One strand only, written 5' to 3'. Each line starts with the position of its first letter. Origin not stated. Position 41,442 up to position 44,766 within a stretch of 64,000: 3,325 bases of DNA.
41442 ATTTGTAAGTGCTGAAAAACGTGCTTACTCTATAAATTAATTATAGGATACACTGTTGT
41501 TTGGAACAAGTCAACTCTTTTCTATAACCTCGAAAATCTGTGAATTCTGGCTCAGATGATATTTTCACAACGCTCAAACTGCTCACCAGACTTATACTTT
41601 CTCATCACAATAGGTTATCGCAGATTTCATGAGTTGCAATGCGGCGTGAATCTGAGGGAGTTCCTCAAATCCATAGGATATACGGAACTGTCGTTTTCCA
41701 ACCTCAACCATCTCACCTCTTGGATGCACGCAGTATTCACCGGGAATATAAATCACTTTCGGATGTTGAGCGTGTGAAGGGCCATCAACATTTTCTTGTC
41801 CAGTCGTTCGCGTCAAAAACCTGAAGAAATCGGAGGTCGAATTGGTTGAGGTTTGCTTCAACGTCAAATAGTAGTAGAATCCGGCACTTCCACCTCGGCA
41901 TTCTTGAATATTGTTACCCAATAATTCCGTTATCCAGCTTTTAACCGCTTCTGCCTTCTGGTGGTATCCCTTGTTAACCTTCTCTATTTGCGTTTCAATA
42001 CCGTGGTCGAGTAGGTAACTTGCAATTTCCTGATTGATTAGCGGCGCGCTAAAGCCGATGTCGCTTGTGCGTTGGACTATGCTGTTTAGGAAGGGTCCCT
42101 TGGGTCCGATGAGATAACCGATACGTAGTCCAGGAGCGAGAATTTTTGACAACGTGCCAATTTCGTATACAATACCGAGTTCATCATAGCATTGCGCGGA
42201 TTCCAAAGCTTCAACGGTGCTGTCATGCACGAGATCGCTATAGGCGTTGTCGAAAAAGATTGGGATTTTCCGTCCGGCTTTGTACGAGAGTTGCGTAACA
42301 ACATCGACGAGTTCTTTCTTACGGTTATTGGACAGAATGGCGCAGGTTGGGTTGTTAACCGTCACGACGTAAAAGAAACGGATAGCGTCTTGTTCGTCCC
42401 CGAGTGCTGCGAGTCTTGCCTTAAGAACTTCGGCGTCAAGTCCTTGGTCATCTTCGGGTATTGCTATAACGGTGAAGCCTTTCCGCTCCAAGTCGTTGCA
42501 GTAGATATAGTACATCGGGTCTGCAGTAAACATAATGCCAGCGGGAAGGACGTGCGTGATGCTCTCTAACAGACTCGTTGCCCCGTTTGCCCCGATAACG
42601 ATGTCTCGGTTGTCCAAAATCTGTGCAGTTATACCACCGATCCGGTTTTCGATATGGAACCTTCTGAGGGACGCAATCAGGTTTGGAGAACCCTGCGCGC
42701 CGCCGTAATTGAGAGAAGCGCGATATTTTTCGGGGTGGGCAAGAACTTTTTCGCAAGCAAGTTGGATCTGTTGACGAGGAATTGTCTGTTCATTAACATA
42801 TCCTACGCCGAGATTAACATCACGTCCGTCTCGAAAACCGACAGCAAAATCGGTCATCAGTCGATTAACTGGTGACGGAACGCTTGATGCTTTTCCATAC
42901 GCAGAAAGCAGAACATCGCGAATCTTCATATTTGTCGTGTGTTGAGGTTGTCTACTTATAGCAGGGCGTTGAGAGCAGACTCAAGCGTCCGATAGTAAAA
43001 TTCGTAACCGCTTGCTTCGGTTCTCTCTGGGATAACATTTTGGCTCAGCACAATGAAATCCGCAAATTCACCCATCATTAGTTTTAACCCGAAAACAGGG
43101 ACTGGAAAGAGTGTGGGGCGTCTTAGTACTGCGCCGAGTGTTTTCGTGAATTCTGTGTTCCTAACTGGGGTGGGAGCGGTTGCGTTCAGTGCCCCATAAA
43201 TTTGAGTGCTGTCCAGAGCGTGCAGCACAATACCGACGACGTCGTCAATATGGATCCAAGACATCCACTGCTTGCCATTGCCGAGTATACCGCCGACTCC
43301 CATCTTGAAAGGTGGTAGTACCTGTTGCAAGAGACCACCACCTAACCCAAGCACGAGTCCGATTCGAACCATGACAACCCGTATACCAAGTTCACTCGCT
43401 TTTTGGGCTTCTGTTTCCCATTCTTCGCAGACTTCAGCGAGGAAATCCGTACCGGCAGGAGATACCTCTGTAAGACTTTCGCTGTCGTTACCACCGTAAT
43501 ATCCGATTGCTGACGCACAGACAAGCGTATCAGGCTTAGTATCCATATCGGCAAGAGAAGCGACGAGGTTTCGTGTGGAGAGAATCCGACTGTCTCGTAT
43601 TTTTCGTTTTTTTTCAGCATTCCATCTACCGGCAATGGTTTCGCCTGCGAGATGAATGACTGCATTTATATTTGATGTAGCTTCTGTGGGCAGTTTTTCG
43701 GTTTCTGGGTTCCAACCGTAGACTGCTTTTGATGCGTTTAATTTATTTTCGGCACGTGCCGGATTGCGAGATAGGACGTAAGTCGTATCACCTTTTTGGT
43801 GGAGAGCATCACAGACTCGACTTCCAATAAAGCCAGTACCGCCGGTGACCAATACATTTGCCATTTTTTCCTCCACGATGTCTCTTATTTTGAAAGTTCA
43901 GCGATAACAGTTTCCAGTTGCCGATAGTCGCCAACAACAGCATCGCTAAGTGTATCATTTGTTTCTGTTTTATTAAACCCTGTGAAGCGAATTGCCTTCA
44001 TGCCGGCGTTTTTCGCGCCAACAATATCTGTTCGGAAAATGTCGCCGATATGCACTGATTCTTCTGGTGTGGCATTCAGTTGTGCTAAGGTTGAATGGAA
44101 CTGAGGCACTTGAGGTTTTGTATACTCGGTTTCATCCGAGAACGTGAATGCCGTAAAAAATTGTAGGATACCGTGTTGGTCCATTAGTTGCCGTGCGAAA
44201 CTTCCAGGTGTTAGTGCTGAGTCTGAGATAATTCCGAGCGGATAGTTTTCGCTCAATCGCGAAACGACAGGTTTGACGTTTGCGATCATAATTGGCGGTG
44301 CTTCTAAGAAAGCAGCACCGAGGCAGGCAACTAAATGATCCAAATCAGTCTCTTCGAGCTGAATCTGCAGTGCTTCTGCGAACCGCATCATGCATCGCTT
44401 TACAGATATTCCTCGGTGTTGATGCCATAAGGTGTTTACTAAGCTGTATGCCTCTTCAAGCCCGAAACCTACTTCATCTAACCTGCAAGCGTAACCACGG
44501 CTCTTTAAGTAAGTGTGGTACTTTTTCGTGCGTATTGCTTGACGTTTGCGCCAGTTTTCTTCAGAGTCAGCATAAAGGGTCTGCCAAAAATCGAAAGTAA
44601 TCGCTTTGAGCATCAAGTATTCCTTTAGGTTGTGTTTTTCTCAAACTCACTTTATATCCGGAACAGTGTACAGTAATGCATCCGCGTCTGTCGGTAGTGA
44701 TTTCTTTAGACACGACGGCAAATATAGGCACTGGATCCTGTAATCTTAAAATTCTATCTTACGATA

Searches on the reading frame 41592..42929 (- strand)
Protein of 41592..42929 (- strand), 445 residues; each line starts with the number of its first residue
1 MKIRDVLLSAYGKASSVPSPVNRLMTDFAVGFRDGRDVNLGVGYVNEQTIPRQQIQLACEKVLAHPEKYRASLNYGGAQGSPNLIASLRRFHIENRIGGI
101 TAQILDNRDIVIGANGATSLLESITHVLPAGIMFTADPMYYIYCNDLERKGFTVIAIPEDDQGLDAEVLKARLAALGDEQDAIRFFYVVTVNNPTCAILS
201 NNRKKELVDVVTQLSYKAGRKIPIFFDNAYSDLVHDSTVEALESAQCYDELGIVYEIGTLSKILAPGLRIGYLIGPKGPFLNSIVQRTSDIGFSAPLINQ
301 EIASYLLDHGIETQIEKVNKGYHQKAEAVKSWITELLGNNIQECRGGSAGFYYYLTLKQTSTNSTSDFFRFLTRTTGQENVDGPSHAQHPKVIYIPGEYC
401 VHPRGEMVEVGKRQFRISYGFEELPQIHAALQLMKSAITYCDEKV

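Call 54: search_protein_families(library=pfam, proteins=[window:41592-42929:-], max_evalue=0.001)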
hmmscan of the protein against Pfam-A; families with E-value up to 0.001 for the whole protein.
window:41592-42929:- (445 aa): 1 family
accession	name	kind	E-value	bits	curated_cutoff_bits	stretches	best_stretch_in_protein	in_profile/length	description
PF00155.27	Aminotran_1_2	-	8e-20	71.8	19.7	1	69-370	32-320/361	Aminotransferase class I and II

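Call 92: find_related_loci(query=window:41592-42929:-, collection=genome_contigs, flank=5000)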
Query window:41592-42929:- (445 aa) in genome_contigs; peptide patterns used: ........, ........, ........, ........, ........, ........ (x = any residue, [..] = any of these).
165 stretches matched a pattern; 92 encode a relative of the query (tblastn E <= 1e-3); the best 80 are kept; 80 distinct loci.
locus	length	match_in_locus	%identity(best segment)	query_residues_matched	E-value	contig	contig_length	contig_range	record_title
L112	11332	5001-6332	92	1-444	0e+0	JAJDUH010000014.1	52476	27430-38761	MAG: Candidatus Poribacteria bacterium isolate jk18x1bzbins.72 k141_1472271, whole genome shotgun sequence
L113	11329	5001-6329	88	1-443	0e+0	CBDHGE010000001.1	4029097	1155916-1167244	MAG: Candidatus Poribacteria bacterium isolate 9ac9c1da-626f-4e18-9c15-12d165d572a9 genome assembly, contig: contig_1, w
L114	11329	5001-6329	84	1-443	0e+0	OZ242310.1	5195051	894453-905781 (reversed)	MAG: Candidatus Poribacteria bacterium isolate 20da2b61-0884-4a9e-940d-2acfcc06f24a genome assembly, chromosome: 1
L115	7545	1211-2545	84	1-445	0e+0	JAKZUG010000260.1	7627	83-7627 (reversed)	MAG: Candidatus Poribacteria bacterium isolate Langseth_MAG_00079 Langseth_MAG_00079_000000000260, whole genome shotgun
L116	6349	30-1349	84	1-440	0e+0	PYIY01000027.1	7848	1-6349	MAG: Candidatus Poribacteria bacterium isolate PCPOR4 Ga0207198_1027, whole genome shotgun sequence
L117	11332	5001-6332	86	1-444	0e+0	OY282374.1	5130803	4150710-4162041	MAG: Candidatus Poribacteria bacterium genome assembly, chromosome: 1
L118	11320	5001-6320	84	1-440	0e+0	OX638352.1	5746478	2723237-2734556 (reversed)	MAG: uncultured Poribacteria bacterium isolate 319d9eaa-e5ea-4d6b-972a-5b23a2ce0867 genome assembly, chromosome: 1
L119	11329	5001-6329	83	1-443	0e+0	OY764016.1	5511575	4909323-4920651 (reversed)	MAG: Candidatus Poribacteria bacterium isolate 9fae2ea3-c9b7-404b-9456-b4c0b6541956 genome assembly, chromosome: 1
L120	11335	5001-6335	83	1-445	0e+0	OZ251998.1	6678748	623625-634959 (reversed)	MAG: Candidatus Poribacteria bacterium isolate 8f110123-501e-42ad-9d55-583bbc997c7d genome assembly, chromosome: 1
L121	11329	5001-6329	83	1-443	0e+0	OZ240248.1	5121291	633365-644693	MAG: Candidatus Poribacteria bacterium isolate b8ffb888-6308-4f48-b550-e0c295cc777e genome assembly, chromosome: 1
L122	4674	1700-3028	83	1-443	0e+0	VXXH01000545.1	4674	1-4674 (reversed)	MAG: Candidatus Poribacteria bacterium isolate SB0668_bin_37 NODE_8172_length_4674_cov_7.089413, whole genome shotgun se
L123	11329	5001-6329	83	1-443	0e+0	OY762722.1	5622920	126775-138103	MAG: Candidatus Poribacteria bacterium isolate ed6806d3-dd7a-4409-98ee-5b7e1ebe3502 genome assembly, chromosome: 1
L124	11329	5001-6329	82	1-443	0e+0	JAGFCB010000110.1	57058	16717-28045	MAG: Candidatus Poribacteria bacterium isolate SB0101 contig_17095, whole genome shotgun sequence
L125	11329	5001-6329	83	1-443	0e+0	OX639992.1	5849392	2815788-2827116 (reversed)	MAG: uncultured Poribacteria bacterium isolate 2342930e-25dc-453b-b24c-d77caf5257d8 genome assembly, chromosome: 1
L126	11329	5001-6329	83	1-443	0e+0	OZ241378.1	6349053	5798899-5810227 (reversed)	MAG: Candidatus Poribacteria bacterium isolate 8f0f5501-85a9-4e66-9deb-4e7c08d09c04 genome assembly, chromosome: 1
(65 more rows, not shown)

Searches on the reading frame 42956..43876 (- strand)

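Call 54: search_protein_families(library=pfam, proteins=[window:42956-43876:-], max_evalue=0.001)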
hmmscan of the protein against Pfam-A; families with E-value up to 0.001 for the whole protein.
window:42956-43876:- (306 aa): 7 families
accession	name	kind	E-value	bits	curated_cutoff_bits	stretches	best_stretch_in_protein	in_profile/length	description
PF01370.27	Epimerase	-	5.1e-26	92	20.9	1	8-223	1-227/240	NAD dependent epimerase/dehydratase family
PF08338.16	DUF1731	-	3.6e-15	55.9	27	1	259-305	1-47/47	Domain of unknown function (DUF1731)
PF16363.11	GDP_Man_Dehyd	-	4.1e-08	33.5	27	1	9-140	1-146/332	GDP-mannose 4,6 dehydratase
PF08659.16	KR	-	4.6e-06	27.1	22.6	0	7-160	2-170/180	KR domain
PF13460.12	NAD_binding_10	-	2.6e-05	24.6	27.2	1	12-128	1-103/184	NAD(P)H-binding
PF01073.25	3Beta_HSD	-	8e-05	22.2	22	1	9-130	1-123/280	3-beta hydroxysteroid dehydrogenase/isomerase family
PF00106.31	adh_short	-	0.00049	20.1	26.6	0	7-51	2-46/195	short chain dehydrogenase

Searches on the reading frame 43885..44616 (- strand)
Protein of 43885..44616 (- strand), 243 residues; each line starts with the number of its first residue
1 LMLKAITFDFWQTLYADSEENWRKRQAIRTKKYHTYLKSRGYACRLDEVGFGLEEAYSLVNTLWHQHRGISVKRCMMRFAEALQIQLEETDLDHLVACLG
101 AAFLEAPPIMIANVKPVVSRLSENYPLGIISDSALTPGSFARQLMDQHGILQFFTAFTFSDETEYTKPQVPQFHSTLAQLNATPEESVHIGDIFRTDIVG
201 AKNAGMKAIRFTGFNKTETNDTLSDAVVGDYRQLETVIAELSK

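Call 54: search_protein_families(library=pfam, proteins=[window:43885-44616:-], max_evalue=0.001)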
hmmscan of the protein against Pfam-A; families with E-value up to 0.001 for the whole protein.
window:43885-44616:- (243 aa): 3 families
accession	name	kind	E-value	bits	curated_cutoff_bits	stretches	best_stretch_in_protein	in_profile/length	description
PF00702.32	Hydrolase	-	2.9e-13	51.1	26.4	1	4-205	2-191/191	haloacid dehalogenase-like hydrolase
PF13419.12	HAD_2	-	1.5e-12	48.4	23.8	1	94-209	64-176/178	Haloacid dehalogenase-like hydrolase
PF13242.12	Hydrolase_like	-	8.9e-10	38.8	22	1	166-217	3-55/75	HAD-hyrolase-like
